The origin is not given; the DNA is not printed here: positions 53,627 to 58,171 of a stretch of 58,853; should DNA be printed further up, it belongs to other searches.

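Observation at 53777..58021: Giant NACHT/STAND NTPase with an N-terminal nuclease-like module: candidate NLR-type antiphage sensor with an unrecognisable sensor arm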

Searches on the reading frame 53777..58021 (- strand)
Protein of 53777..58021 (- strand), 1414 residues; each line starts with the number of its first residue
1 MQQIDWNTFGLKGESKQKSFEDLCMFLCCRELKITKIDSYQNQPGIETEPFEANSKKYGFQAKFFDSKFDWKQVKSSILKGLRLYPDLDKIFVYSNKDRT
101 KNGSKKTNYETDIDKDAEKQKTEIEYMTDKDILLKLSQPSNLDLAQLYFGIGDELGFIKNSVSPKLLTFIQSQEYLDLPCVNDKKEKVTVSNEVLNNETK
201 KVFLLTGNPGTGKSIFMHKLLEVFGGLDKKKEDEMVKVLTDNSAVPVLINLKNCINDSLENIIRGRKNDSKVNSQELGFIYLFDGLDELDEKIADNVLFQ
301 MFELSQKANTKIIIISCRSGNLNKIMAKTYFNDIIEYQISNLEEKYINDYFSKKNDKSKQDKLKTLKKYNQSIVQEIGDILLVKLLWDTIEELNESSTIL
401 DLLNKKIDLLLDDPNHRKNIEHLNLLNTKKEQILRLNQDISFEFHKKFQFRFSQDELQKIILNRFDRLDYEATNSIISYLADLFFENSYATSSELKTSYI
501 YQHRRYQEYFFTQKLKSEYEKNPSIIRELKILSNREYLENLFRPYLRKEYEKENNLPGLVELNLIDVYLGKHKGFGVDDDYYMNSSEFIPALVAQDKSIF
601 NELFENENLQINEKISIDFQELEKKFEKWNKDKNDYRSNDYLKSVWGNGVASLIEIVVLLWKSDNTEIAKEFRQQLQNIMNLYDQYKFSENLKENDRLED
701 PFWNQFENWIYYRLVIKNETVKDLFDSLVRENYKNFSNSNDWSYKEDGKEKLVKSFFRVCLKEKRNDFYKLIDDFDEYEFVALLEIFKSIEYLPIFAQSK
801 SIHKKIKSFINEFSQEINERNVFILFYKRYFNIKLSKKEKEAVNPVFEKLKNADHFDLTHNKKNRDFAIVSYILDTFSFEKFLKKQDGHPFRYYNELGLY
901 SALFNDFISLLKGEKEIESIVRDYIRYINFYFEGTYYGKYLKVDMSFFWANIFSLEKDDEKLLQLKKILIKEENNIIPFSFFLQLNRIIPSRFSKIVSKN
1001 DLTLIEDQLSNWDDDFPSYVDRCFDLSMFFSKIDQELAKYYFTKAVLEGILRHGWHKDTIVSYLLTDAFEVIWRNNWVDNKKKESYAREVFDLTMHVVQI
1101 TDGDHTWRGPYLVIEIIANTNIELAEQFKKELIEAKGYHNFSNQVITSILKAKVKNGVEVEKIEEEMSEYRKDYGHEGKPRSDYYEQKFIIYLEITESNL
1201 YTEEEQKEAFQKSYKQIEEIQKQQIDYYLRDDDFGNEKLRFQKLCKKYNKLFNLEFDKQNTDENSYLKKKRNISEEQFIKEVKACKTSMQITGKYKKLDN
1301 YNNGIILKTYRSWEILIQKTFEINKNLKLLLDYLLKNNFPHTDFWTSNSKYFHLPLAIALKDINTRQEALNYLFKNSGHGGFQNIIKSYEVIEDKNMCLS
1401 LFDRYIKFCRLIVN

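Call 3: search_protein_families(library=pfam, proteins=[window:53777-58021:-], max_evalue=1)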
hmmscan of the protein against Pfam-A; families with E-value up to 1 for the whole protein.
window:53777-58021:- (1414 aa): 7 families
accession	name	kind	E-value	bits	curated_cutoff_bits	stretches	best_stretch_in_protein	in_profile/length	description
PF24883.2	NPHP3_N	-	3.6e-05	24.5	24.8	1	194-222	15-44/164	Nephrocystin 3, N-terminal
PF05729.18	NACHT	-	0.00017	21.9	26.7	1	202-353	2-162/167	NACHT domain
PF13245.12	AAA_19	-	0.073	13.7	25.1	1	198-230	9-41/134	AAA domain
PF13401.12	AAA_22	-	0.12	13.2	27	1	198-224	3-29/130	AAA domain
PF01078.27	Mg_chelatase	-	0.29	10.9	20.3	1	203-238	25-60/207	Magnesium chelatase, subunit ChlI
PF13191.12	AAA_16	-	0.32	11.9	32.6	0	201-222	25-46/167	AAA ATPase domain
PF06745.19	ATPase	-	0.61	9.9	26.6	1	200-219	19-38/231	KaiC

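Call 4: search_protein_families(library=padloc, proteins=[window:53777-58021:-], max_evalue=1)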
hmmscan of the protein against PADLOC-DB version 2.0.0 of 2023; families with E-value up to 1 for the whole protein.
window:53777-58021:- (1414 aa): 2 families
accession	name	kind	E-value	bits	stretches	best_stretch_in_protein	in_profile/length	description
PDLC02169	Avs4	-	2.3e-31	106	1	1-222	1-230/1570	-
PDLC04140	mad8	-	0.0026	15.3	1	194-386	21-164/314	mads_8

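Call 5: search_protein_families(library=ncbifam, proteins=[window:53777-58021:-], max_evalue=1)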
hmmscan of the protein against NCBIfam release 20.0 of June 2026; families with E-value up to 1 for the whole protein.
window:53777-58021:- (1414 aa): 3 families
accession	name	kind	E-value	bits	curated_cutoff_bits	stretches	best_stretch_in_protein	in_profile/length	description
NF041815.1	Avs4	equivalog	6.6e-33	113.1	1500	1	5-221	1-226/1579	AVAST type 4 anti-phage nuclease Avs4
TIGR03877.1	thermo_KaiC_1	hypoth_equivalog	0.0048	16.4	307.25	1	199-253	21-71/238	KaiC domain-containing protein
TIGR01023.1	rpmG_bact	equivalog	0.47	10.8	23.95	1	326-371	1-42/56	50S ribosomal protein L33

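Call 7: find_homologous_proteins(query=window:53777-58021:-, max_evalue=0.001)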
Query window:53777-58021:- (1414 aa): 184 proteins with E <= 0.001 among 8000 candidates; the best 120 are listed.
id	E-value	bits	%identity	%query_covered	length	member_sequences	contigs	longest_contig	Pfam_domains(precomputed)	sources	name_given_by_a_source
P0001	0.0e+0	3147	100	100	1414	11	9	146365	-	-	-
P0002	0.0e+0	2668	85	100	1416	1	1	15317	PF05729.19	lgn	-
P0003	0.0e+0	2665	85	100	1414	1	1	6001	-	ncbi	-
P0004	0.0e+0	2626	84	100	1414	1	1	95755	PF05729.19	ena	-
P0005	0.0e+0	2623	83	100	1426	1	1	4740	-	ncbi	-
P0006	0.0e+0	2424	78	100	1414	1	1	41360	-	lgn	-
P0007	0.0e+0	2235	70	100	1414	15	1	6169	-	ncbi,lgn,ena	-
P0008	0.0e+0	2208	70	100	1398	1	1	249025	-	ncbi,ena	-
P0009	0.0e+0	2202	84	85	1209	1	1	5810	-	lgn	-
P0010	0.0e+0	2195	69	100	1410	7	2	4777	-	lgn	-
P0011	0.0e+0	2153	68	100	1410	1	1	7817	-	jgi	-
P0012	0.0e+0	2101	68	100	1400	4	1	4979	PF24883.3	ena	-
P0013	0.0e+0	2077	66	100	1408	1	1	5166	-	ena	-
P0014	0.0e+0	2018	64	100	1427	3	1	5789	-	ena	-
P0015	0.0e+0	2001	65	100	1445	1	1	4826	-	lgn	-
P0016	0.0e+0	1927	63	100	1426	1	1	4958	PF05729.19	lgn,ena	-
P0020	0.0e+0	1754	58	100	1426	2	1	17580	-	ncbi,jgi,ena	-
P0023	0.0e+0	1743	56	100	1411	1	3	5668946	-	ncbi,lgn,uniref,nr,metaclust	ncbi:hypothetical protein QNH39_07020 [Neobacillus novalis]|uniref:NACHT domain-containing protein n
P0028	0.0e+0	1667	55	100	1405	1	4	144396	-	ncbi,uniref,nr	ncbi:hypothetical protein COM13_12895 [Bacillus pseudomycoides]|uniref:NACHT domain-containing prote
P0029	0.0e+0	1664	54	100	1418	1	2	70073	PF05729.19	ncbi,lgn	-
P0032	0.0e+0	1630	54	100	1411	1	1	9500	PF05729.19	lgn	-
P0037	0.0e+0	1594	54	100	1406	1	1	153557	-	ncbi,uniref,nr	ncbi:hypothetical protein COD78_00140 [Bacillus cereus]|uniref:NACHT domain-containing protein n=1 T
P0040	0.0e+0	1571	52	100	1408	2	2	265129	-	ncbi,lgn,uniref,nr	ncbi:NACHT domain-containing protein [Priestia aryabhattai]|uniref:NACHT domain-containing protein n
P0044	0.0e+0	1553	53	100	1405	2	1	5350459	-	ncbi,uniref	ncbi:NACHT domain-containing protein [Bacillus thuringiensis]|uniref:NACHT domain-containing protein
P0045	0.0e+0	1547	52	100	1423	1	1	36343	PF24883.3,PF05729.19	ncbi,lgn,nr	ncbi:NACHT domain-containing protein [Candidatus Wolfebacteria bacterium]|nr:NACHT domain-containing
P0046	0.0e+0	1540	52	100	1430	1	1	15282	PF05729.19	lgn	-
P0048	0.0e+0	1533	51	100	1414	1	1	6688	-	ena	-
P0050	0.0e+0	1526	51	100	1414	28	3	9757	-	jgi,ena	-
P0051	0.0e+0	1526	50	100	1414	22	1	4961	-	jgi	-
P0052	0.0e+0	1505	51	100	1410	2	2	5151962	-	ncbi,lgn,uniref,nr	ncbi:hypothetical protein C2I28_10310 [Priestia megaterium]|uniref:NACHT domain-containing protein n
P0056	0.0e+0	1486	50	100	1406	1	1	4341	PF05729.19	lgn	-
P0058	0.0e+0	1478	49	100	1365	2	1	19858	PF05729.19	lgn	-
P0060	0.0e+0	1467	50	100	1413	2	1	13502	PF05729.19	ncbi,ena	-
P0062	0.0e+0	1462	50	100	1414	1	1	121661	-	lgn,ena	-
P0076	0.0e+0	1329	44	100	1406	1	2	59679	PF05729.19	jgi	-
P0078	0.0e+0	1327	47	100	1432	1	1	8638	PF24883.3,PF05729.19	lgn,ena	-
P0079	0.0e+0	1321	45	100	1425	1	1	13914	PF05729.19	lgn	-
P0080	0.0e+0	1321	45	100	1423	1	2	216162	-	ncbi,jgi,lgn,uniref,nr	ncbi:NACHT domain-containing NTPase [Colwellia sp. MB3u-55]|jgi:KaiC/GvpD/RAD55 family RecA-like ATP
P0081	0.0e+0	1320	47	100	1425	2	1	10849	PF24883.3,PF05729.19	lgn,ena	-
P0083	0.0e+0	1316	46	100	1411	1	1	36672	PF05729.19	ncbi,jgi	jgi:hypothetical protein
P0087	0.0e+0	1297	44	100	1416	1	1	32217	PF05729.19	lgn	-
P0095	0.0e+0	1243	44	100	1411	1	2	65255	PF24883.3,PF05729.19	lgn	-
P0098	0.0e+0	1224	42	100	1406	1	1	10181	PF05729.19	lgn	-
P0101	0.0e+0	1203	42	100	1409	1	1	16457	PF24883.3,PF05729.19,PF20720.4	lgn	-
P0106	0.0e+0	1169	42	100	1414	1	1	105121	PF05729.19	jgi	jgi:hypothetical protein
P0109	0.0e+0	1161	43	100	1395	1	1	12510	PF05729.19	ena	-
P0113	0.0e+0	1124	40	100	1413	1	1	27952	PF24883.3,PF05729.19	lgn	-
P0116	0.0e+0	1111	38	100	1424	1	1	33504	PF24883.3,PF05729.19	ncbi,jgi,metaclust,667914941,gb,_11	metaclust:\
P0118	0.0e+0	1090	40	100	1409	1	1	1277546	PF24883.3,PF05729.19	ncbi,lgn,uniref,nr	ncbi:NACHT domain-containing protein [Lacibacter cauensis]|uniref:NACHT domain-containing protein n=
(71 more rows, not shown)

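Call 12: search_solved_structures(query=A1, max_evalue=1, show_alignments=3)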
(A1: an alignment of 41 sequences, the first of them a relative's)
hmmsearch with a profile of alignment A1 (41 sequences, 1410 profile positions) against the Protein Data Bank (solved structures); distinct sequences matched with E-value up to 1: 2.
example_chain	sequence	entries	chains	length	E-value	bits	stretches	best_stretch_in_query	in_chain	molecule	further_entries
8dgf_A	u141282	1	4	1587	1.3e-33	119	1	1-223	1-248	ATP-binding protein Avs4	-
9d8a_A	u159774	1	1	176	0.14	12.9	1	200-237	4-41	Rhizopus azygosporus Kinase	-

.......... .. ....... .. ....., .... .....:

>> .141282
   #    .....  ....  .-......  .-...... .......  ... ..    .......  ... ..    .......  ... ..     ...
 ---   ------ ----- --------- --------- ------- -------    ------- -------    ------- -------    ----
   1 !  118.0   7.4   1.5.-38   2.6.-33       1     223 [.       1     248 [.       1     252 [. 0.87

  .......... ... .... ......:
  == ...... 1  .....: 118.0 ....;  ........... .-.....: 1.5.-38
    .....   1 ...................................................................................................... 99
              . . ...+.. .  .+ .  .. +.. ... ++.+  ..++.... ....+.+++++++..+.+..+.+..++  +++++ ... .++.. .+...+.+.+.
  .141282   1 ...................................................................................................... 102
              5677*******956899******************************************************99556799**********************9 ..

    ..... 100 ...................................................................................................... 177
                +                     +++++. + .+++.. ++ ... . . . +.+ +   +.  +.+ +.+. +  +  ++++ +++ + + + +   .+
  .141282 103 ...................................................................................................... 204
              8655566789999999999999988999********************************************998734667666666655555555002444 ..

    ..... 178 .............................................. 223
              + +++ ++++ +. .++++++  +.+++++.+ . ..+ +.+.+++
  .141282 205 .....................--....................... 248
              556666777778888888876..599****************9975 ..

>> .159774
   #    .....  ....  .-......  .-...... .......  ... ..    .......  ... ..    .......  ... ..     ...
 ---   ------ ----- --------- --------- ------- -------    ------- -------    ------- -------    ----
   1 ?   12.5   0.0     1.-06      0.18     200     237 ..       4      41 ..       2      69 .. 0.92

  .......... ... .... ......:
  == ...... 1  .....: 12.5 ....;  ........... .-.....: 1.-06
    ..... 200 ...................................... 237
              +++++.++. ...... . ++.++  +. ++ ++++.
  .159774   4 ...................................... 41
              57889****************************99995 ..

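Call 22: list_cluster_members(proteins=[P0001, P0023, P0040, P0044, P0045, P0080, P0118, P0028, P0052, P0037])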
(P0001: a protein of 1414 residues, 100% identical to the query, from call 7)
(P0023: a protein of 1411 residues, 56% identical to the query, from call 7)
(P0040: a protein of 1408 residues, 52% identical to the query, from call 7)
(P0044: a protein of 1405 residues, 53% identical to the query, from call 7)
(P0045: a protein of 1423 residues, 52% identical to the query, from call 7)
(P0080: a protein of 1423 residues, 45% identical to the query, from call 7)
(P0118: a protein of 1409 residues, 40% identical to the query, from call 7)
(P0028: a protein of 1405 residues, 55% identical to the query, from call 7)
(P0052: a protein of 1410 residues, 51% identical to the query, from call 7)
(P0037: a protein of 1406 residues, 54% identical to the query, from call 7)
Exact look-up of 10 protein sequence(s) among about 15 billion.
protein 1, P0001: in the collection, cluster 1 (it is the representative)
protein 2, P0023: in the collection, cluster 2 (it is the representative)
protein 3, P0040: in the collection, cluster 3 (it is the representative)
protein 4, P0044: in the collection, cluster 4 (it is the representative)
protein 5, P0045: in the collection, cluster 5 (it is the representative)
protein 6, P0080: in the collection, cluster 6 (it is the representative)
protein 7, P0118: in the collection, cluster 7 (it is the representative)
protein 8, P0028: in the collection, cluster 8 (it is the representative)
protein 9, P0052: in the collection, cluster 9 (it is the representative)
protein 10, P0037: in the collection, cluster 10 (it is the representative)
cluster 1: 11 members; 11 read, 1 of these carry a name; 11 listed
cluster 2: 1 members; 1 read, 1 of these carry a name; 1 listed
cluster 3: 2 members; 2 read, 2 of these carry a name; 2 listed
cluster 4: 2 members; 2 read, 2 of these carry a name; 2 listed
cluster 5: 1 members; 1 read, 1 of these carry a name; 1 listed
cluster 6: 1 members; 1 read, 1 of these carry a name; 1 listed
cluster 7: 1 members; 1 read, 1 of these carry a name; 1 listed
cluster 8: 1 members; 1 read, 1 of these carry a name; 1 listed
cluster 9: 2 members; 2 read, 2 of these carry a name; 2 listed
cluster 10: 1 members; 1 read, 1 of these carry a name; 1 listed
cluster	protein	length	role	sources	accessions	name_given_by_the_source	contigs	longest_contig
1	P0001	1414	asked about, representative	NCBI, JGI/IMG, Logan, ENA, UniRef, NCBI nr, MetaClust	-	-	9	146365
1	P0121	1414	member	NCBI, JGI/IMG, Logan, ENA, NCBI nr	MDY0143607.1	MAG: hypothetical protein RBR97_17115 [Bacteroidales bacterium] | hypothetical protein | hypothetical protein [Bacteroidales bacterium]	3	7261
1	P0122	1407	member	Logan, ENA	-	-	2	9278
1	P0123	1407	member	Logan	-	-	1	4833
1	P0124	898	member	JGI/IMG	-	-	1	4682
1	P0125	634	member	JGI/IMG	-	-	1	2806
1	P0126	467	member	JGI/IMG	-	-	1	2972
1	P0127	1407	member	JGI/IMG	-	-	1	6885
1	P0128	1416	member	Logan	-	-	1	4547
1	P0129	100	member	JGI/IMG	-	-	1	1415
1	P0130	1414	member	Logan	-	-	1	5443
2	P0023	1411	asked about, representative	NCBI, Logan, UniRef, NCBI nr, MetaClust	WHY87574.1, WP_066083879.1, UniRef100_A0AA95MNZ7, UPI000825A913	hypothetical protein QNH39_07020 [Neobacillus novalis] | NACHT domain-containing protein n=1 Tax=Neobacillus novalis TaxID=220687 ... | hypothetical protein [Neobacillus novalis]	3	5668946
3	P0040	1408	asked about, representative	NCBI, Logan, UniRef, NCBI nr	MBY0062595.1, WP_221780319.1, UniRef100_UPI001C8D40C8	NACHT domain-containing protein [Priestia aryabhattai] | NACHT domain-containing protein n=1 Tax=Priestia aryabhattai TaxID=412384 ... | AAA family ATPase [Priestia aryabhattai]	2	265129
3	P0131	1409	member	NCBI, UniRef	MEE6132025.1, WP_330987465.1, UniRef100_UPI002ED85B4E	NACHT domain-containing protein [Priestia sp. GS2] | NACHT domain-containing protein n=1 Tax=Priestia sp. GS2 TaxID=3117403 RepID=UPI002ED85B4E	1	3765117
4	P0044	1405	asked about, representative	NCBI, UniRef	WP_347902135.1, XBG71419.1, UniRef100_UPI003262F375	NACHT domain-containing protein [Bacillus thuringiensis] | NACHT domain-containing protein n=3 Tax=Bacillus thuringiensis TaxID=1428 ...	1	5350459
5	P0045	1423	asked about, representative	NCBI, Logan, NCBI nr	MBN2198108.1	NACHT domain-containing protein [Candidatus Wolfebacteria bacterium]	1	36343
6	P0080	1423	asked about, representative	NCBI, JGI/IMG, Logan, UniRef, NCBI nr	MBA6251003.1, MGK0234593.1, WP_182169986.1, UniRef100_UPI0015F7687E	NACHT domain-containing NTPase [Colwellia sp. MB3u-55] | KaiC/GvpD/RAD55 family RecA-like ATPase | NACHT domain-containing protein n=1 Tax=Colwellia sp. MB3u-55 TaxID=2759810 ...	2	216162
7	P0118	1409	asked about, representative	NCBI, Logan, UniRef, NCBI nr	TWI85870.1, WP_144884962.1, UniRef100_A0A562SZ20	NACHT domain-containing protein [Lacibacter cauensis] | NACHT domain-containing protein n=1 Tax=Lacibacter cauensis TaxID=510947 ...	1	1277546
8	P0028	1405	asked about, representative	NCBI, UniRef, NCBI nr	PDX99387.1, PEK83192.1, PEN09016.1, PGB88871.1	hypothetical protein COM13_12895 [Bacillus pseudomycoides] | NACHT domain-containing protein n=1 Tax=Bacillus pseudomycoides TaxID=64104 ... | hypothetical protein [Bacillus pseudomycoides]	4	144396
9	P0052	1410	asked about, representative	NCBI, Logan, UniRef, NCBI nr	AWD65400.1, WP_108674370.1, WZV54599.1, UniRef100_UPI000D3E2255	hypothetical protein C2I28_10310 [Priestia megaterium] | NACHT domain-containing protein n=1 Tax=Priestia megaterium TaxID=1404 RepID=UPI000D3E2255 | DNA/RNA helicase domain-containing protein [Priestia megaterium]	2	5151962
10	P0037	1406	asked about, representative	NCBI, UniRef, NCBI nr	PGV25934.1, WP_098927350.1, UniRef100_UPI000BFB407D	hypothetical protein COD78_00140 [Bacillus cereus] | NACHT domain-containing protein n=1 Tax=Bacillus cereus TaxID=1396 RepID=UPI000BFB407D | hypothetical protein [Bacillus cereus]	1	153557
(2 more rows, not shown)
